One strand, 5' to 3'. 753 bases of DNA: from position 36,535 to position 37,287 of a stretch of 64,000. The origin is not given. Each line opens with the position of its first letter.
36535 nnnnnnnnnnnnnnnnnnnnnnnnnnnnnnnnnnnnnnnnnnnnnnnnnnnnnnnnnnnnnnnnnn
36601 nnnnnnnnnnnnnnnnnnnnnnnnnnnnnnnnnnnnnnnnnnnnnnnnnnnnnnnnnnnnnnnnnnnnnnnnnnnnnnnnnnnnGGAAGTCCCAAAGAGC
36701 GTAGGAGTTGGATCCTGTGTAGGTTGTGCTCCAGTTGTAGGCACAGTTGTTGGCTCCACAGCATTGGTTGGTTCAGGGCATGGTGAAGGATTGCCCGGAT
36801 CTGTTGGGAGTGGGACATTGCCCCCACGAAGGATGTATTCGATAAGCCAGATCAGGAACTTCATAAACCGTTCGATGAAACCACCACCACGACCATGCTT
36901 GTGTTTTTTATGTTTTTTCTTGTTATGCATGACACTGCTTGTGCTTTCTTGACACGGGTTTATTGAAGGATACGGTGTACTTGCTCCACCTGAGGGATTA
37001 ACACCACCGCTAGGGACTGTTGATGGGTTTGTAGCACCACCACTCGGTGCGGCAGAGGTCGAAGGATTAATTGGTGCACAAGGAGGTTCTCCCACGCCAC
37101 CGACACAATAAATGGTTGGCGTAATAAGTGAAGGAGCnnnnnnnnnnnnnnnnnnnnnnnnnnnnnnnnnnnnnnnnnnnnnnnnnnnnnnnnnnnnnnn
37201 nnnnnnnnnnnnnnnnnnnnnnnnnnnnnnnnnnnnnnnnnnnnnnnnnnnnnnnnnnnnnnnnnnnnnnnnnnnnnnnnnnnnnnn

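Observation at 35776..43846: Four adjacent secreted CAZymes share a near-identical internal cassette: polybasic tract, amphipathic hydrophobic helix and P(L/A)PTDPG motif.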

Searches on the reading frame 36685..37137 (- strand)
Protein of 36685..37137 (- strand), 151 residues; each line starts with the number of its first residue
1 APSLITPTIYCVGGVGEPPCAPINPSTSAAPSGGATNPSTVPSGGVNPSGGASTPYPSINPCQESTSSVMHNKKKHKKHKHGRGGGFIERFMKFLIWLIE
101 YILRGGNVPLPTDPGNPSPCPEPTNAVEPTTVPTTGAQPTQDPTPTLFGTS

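Call 6: search_protein_families(library=ncbifam, proteins=[window:36685-37137:-], max_evalue=1)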
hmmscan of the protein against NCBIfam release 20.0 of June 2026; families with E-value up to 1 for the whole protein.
seq(151 aa): 0 families

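Call 7: find_homologous_proteins(query=window:36688-37128:-, max_evalue=0.01)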
Query seq(147 aa): 49 candidates shared short words with the query, none scored E <= 0.01.

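Call 19: search_protein_representatives(alignment_id=A2)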
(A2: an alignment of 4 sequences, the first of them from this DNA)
Query: 4 sequences, 149 profile positions. Proteins with E-value up to 0.001 (for the whole library): 78; up to 1e-10: 20; up to 1e-30: 4. The best 78 are listed.
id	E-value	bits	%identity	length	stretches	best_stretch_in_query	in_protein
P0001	3.0e-84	296.8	-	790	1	1-149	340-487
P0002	7.8e-84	295.4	-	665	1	1-149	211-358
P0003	5.8e-64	231.0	-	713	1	1-145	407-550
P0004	4.0e-38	147.1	-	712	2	3-143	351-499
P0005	3.6e-26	108.3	-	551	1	1-143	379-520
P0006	3.6e-25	105.0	-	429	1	3-147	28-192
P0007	3.2e-24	102.0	-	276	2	3-146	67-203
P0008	3.3e-19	85.7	-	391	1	3-138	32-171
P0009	1.8e-18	83.3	-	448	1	3-144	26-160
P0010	1.5e-17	80.3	-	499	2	3-145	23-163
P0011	1.4e-16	77.2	-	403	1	4-145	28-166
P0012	2.6e-15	73.1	-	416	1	3-143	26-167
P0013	2.6e-15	73.1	-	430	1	3-140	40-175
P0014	3.7e-14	69.3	-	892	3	35-145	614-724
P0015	5.5e-14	68.7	-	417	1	3-148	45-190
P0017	6.1e-12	62.1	-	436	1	7-145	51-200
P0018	8.8e-12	61.6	-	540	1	15-149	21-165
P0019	3.0e-11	59.9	-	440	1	1-139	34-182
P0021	2.3e-10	57.0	-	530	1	3-143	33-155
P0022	8.9e-10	55.1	-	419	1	2-147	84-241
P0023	1.7e-09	54.2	-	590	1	16-143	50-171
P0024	2.0e-09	53.9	-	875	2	7-145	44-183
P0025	3.0e-09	53.4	-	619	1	3-146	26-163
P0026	2.8e-08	50.2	-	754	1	4-145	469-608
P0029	1.0e-07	48.4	-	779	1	2-146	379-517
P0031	1.6e-07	47.7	-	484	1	3-138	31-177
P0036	5.5e-07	46.0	-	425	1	2-144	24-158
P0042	1.2e-06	44.9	-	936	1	3-145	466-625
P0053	1.3e-05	41.6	-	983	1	3-146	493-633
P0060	6.8e-05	39.2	-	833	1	5-139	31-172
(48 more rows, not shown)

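Call 30: find_related_loci(query=A4, collection=genome_contigs, flank=6000)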
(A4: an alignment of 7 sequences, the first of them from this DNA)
Query A4 (124 aa) in genome_contigs; peptide patterns used: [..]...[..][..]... (x = any residue, [..] = any of these).
6 stretches matched a pattern; 1 encode a relative of the query (tblastn E <= 1e-3); 1 distinct loci.
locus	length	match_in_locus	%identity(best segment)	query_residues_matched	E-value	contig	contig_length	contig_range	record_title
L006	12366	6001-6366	73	1-122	2e-46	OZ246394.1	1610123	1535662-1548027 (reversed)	MAG: uncultured Gammaproteobacteria bacterium isolate SRP292972_co1_11 genome assembly, chromosome: 1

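Call 39: predict_structure(alignment_id=A3)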
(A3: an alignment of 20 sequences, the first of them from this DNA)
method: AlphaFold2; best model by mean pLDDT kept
length: 124 residues; sequences in the alignment: 20
mean_pLDDT: 59.9   pTM: 0.20
mean pLDDT of the five models: 59.9, 57.9, 54.0, 53.6, 53.6
residues with pLDDT >= 90: 1; 70-90: 18; 50-70: 89; < 50: 16
segments of 3 or more residues with pLDDT < 50: 29-32
pLDDT, mean of each block of 10 residues (from residue 1): 60 56 52 51 50 54 57 60 76 87 61 57 56
secondary structure, 60 per line:
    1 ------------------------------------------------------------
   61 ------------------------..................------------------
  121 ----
elements in order: H85-102

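Call 41: find_encoding_contigs(protein=P0042, flank=10000, max_places=3)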
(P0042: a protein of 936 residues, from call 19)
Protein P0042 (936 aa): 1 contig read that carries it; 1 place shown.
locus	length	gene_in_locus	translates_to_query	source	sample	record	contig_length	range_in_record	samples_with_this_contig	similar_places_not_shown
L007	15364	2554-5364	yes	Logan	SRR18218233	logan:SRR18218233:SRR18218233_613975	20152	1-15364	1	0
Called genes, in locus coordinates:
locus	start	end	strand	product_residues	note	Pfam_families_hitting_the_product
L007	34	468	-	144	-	PF12802:MarR_2, PF01047:MarR, PF13463:HTH_27 (weak)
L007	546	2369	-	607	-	PF01943:Polysacc_synt, PF13440:Polysacc_synt_3 (weak), PF00132:Hexapep, PF14602:Hexapep_2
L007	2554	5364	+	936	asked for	PF22148:Fervidolysin_NPro-like, PF00082:Peptidase_S8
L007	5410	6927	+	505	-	PF00117:GATase, PF07722:Peptidase_C26, PF02540:NAD_synthase (faint), PF00958:GMP_synt_C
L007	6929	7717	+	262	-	PF02517:Rce1-like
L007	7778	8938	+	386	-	PF00989:PAS (weak), PF13426:PAS_9 (weak), PF00512:HisKA, PF02518:HATPase_c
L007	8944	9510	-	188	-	PF03358:FMN_red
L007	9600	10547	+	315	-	-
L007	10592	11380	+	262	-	PF14333:DUF4389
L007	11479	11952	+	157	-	PF12732:YtxH (weak)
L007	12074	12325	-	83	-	-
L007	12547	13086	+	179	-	-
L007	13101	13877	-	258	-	PF01569:PAP2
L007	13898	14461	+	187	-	PF01769:MgtE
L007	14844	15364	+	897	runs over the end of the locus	PF00690:Cation_ATPase_N, PF00122:E1-E2_ATPase, PF00702:Hydrolase, PF13246:Cation_ATPase, PF00689:Cation_ATPase_C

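Call 42: find_related_loci(query=A4, collection=metagenome_contigs, flank=8000)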
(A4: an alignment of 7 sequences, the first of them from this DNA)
Query A4 (124 aa) in metagenome_contigs; peptide patterns used: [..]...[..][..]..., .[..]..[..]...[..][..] (x = any residue, [..] = any of these).
204 stretches matched a pattern; 7 encode a relative of the query (tblastn E <= 1e-3); 7 distinct loci.
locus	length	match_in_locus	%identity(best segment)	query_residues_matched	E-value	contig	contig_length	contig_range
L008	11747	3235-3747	29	1-124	5e-11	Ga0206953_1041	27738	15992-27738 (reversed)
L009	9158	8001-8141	53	1-53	1e-10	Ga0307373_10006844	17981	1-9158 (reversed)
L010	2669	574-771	44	1-47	8e-8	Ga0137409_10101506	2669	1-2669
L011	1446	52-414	27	5-102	7e-8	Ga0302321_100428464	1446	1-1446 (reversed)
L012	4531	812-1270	28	3-102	3e-7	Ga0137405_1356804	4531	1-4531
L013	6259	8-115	56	3-37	5e-7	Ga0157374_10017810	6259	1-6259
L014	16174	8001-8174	43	1-41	5e-6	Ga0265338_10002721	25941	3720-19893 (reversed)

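Call 49: list_cluster_members(proteins=[P0004, P0005, P0008, P0010, P0011, P0012, P0014, P0017, P0021, P0024])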
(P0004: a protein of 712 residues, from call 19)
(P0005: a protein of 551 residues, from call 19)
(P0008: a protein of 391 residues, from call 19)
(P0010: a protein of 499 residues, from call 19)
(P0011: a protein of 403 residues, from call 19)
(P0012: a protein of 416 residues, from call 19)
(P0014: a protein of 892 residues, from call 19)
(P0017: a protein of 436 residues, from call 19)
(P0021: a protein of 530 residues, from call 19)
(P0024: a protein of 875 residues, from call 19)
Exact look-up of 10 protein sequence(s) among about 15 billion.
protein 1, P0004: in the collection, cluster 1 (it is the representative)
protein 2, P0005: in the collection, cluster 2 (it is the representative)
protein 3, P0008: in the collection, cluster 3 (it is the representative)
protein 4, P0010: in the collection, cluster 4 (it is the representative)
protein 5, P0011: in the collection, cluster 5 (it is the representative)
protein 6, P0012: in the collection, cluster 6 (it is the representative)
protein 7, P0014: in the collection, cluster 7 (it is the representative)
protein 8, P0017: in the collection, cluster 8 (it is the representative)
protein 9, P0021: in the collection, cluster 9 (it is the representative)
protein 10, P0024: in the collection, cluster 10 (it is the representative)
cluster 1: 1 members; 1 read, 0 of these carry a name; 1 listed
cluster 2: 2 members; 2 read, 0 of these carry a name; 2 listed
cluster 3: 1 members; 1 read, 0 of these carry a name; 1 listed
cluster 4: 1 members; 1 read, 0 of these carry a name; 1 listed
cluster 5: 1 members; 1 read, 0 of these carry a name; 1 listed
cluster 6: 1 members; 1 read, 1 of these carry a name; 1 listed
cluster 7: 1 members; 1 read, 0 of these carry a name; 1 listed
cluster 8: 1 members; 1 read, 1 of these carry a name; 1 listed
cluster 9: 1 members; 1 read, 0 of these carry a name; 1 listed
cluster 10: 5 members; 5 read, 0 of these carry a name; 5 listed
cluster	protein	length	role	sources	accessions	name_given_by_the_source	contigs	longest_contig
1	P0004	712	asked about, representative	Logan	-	-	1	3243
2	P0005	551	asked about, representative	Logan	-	-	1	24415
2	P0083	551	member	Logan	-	-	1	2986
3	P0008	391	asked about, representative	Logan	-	-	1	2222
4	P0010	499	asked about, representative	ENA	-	-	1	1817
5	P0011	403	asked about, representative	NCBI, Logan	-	-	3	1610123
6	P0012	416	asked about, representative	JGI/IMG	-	hypothetical protein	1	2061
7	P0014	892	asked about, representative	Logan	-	-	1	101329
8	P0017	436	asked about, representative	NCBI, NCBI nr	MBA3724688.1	MAG: family 16 glycosylhydrolase [Candidatus Levybacteria bacterium] | family 16 glycosylhydrolase [Candidatus Levybacteria bacterium]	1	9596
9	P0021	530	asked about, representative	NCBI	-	-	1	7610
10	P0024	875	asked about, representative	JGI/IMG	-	-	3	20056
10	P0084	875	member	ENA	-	-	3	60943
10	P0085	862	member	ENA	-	-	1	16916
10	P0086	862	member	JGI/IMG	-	-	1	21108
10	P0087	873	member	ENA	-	-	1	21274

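Call 50: find_encoding_contigs(protein=P0017, flank=10000, max_places=2)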
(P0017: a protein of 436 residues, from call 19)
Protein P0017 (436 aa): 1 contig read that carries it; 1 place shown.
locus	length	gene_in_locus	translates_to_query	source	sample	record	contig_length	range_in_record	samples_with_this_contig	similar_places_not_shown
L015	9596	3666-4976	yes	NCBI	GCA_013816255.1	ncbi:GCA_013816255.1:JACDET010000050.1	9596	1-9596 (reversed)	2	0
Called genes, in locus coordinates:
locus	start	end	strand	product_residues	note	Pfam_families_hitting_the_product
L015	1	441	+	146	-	PF01380:SIS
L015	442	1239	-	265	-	-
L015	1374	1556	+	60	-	PF00584:SecE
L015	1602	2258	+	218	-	PF02357:NusG, PF00467:KOW (weak)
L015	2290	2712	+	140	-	PF03946:Ribosomal_L11_N, PF00298:Ribosomal_L11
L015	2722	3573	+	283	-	PF00687:Ribosomal_L1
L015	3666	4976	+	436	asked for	PF00722:Glyco_hydro_16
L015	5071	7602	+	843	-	PF04450:BSP, PF00652:Ricin_B_lectin, PF14200:RicinB_lectin_2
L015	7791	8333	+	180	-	PF00466:Ribosomal_L10, PF27436:RL10_C (weak)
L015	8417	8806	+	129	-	PF16320:Ribosomal_L12_N, PF00542:Ribosomal_L12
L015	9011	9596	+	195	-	?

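Call 51: find_encoding_contigs(protein=P0014, flank=10000, max_places=2)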
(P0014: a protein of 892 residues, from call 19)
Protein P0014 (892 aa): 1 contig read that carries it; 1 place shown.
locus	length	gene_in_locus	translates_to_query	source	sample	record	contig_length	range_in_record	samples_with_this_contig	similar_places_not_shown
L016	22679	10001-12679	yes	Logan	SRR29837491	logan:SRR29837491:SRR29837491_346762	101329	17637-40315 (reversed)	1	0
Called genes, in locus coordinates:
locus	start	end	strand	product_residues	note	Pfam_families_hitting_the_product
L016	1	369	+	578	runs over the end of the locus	PF13231:PMT_2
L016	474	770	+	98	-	-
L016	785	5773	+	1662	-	-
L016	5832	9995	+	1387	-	PF02861:Clp_N, PF23569:NBD_SMAX1 (weak), PF00004:AAA, PF17871:AAA_lid_9, PF00004:AAA, PF07724:AAA_2, PF07728:AAA_5, PF10431:ClpB_D2-small, +4 more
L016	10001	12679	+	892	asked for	PF00082:Peptidase_S8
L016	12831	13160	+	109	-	-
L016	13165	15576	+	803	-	PF05673:DUF815 (faint), PF13401:AAA_22 (faint), PF17871:AAA_lid_9, PF00158:Sigma54_activat (weak), PF00004:AAA, PF07724:AAA_2, PF07728:AAA_5, PF10431:ClpB_D2-small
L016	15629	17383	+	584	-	-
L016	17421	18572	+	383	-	PF08529:NusA_N, PF07650:KH_2 (faint), PF13184:KH_NusA_1st, PF26594:KH_NusA_2nd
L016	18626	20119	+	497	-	PF00009:GTP_EFTU, PF00071:Ras, PF01926:MMR_HSR1, PF22042:EF-G_D2, PF11987:IF-2, PF03144:GTP_EFTU_D2 (weak)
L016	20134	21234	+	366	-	-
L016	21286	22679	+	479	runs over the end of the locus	PF00133:tRNA-synt_1, PF09334:tRNA-synt_1g, PF00133:tRNA-synt_1, PF01406:tRNA-synt_1e (weak), PF19303:Anticodon_3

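Call 57: search_protein_families(library=pfam, alignment_id=A6, max_evalue=0.0001)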
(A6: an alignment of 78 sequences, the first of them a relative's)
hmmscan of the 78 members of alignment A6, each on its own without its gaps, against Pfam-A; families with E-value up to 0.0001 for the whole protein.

A. member 1, P0001 (790 aa): 0 families

B. families by the number of members that match (of 78 scanned): 37 families (the first 25 are shown)
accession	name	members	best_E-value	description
PF00722.28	Glyco_hydro_16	11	1.4e-20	Glycosyl hydrolases family 16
PF00082.27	Peptidase_S8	7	5.2e-56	Subtilase family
PF22148.1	Fervidolysin_NPro-like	7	1.1e-12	Fervidolysin N-terminal prodomain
PF00652.28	Ricin_B_lectin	6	4e-68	Ricin-type beta-trefoil lectin domain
PF14200.12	RicinB_lectin_2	6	1.6e-49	Ricin-type beta-trefoil lectin domain-like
PF03537.19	Glyco_hydro_114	3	1.1e-74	Glycoside-hydrolase family GH114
PF14099.13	Polysacc_lyase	3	4.8e-40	Polysaccharide lyase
PF13229.12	Beta_helix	3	5.7e-14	Right handed beta helix region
PF04450.18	BSP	3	5e-12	Peptidase of plants and bacteria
PF03935.22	SKN1_KRE6_Sbg1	3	4.7e-08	Beta-glucan synthesis-associated protein SKN1/KRE6/Sbg1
PF00331.26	Glyco_hydro_10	2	9.8e-100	Glycosyl hydrolase family 10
PF00150.24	Cellulase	2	1.8e-58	Cellulase (glycosyl hydrolase family 5)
PF08787.18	Alginate_lyase2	2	7.9e-44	Alginate lyase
PF04185.19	Phosphoesterase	2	1.8e-28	Phosphoesterase family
PF00188.32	CAP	2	2.6e-17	Cysteine-rich secretory protein family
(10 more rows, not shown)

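Call 60: search_solved_structures(query=A3, max_evalue=10, show_alignments=2)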
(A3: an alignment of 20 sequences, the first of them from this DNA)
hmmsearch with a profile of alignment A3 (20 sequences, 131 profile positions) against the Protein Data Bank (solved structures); distinct sequences matched with E-value up to 10: 8.
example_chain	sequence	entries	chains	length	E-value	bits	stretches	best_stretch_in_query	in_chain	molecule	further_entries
5fdy_A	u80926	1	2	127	0.038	17.5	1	48-111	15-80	Sodium channel subunit beta-2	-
5feb_A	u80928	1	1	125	0.12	15.8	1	48-111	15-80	Sodium channel subunit beta-2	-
6vrr_A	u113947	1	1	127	0.13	15.8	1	48-111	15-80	Sodium channel subunit beta-2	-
6j8e_C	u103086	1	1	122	0.26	14.7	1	47-111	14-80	Sodium channel subunit beta-2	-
21tp_C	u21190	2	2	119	0.31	14.5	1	49-111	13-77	Sodium channel regulatory subunit beta-2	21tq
6j8g_C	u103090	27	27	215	0.51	13.8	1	40-111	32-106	Sodium channel subunit beta-2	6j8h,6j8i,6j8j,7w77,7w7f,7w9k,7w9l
8xmn_C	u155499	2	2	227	0.54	13.7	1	40-111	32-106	Sodium channel subunit beta-2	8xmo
7rdh_G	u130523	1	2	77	3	11.4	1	67-102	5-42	De novo designed protein H3mb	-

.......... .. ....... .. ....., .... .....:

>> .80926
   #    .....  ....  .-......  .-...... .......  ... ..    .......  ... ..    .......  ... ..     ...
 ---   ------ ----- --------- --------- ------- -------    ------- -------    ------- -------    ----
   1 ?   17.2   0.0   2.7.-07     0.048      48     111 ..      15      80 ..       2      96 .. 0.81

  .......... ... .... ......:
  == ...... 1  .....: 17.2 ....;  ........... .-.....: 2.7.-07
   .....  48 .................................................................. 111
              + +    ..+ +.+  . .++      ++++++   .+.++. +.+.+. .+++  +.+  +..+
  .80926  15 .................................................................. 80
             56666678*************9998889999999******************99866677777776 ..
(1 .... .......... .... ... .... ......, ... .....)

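Call 69: find_encoding_contigs(protein=P0011, flank=10000, max_places=1)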
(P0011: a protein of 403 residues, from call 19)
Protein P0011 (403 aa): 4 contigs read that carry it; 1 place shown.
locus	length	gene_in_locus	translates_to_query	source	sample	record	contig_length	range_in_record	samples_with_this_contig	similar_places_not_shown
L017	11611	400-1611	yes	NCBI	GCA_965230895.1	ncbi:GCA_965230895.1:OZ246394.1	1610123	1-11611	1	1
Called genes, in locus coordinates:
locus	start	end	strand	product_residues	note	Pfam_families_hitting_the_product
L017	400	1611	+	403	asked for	PF01670:Glyco_hydro_12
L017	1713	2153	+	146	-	PF13620:CarboxypepD_reg (weak)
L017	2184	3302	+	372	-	PF04932:Wzy_C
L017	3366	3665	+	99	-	-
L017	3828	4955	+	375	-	PF13229:Beta_helix, PF05048:NosD (weak)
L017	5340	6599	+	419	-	-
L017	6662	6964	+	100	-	-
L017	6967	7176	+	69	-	-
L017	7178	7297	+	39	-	-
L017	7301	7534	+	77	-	-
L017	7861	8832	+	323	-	PF00069:Pkinase, PF07714:PK_Tyr_Ser-Thr (weak)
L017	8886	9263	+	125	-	PF13430:DUF4112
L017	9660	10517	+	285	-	-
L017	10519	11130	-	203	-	PF00963:Cohesin (weak)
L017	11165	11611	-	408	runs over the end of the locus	PF00404:Dockerin_1 (weak)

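Call 70: find_encoding_contigs(protein=P0005, flank=10000, max_places=1)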
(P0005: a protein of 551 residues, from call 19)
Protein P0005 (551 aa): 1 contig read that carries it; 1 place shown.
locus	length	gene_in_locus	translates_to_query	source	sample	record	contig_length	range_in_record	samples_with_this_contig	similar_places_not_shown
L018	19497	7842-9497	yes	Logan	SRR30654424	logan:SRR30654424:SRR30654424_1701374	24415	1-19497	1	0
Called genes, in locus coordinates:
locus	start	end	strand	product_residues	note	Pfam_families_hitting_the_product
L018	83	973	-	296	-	PF00483:NTP_transferase, PF12804:NTP_transf_3 (weak)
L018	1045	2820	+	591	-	PF13230:GATase_4, PF13522:GATase_6, PF13537:GATase_7, PF01380:SIS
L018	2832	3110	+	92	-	PF00584:SecE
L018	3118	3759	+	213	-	PF02357:NusG, PF00467:KOW (weak)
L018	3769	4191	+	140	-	PF03946:Ribosomal_L11_N, PF00298:Ribosomal_L11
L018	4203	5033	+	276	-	PF00687:Ribosomal_L1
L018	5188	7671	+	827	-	PF00150:Cellulase, PF02836:Glyco_hydro_2_C (faint), PF26410:GH5_mannosidase (weak), PF00150:Cellulase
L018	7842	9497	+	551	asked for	PF07602:DUF1565, PF22842:Pel9A-like_beta_helix, PF13229:Beta_helix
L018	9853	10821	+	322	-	PF24517:CBM96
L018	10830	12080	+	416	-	PF07602:DUF1565 (weak), PF22842:Pel9A-like_beta_helix, PF13229:Beta_helix (weak)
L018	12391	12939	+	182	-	PF00466:Ribosomal_L10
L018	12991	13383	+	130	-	PF16320:Ribosomal_L12_N, PF00542:Ribosomal_L12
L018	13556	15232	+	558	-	-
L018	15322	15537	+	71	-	PF12728:HTH_17, PF00376:MerR (weak), PF13411:MerR_1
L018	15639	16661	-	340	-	-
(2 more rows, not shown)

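Call 71: find_encoding_contigs(protein=P0026, flank=10000, max_places=1)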
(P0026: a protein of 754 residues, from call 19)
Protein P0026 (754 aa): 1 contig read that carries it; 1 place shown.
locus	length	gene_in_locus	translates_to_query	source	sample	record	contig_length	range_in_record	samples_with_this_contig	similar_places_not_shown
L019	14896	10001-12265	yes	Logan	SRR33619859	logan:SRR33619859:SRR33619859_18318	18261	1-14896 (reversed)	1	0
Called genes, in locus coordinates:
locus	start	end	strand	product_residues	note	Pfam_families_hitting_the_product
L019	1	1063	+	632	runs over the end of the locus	PF00012:HSP70, PF06723:MreB_Mbl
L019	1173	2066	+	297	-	PF00226:DnaJ, PF01556:DnaJ_C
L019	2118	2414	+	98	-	-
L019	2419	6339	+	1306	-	-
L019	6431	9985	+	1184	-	PF02861:Clp_N, PF13401:AAA_22 (weak), PF00004:AAA, PF17871:AAA_lid_9, PF00004:AAA, PF07724:AAA_2, PF07728:AAA_5, PF10431:ClpB_D2-small, +7 more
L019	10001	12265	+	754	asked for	PF22148:Fervidolysin_NPro-like, PF00082:Peptidase_S8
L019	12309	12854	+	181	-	-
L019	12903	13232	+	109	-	-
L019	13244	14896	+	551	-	?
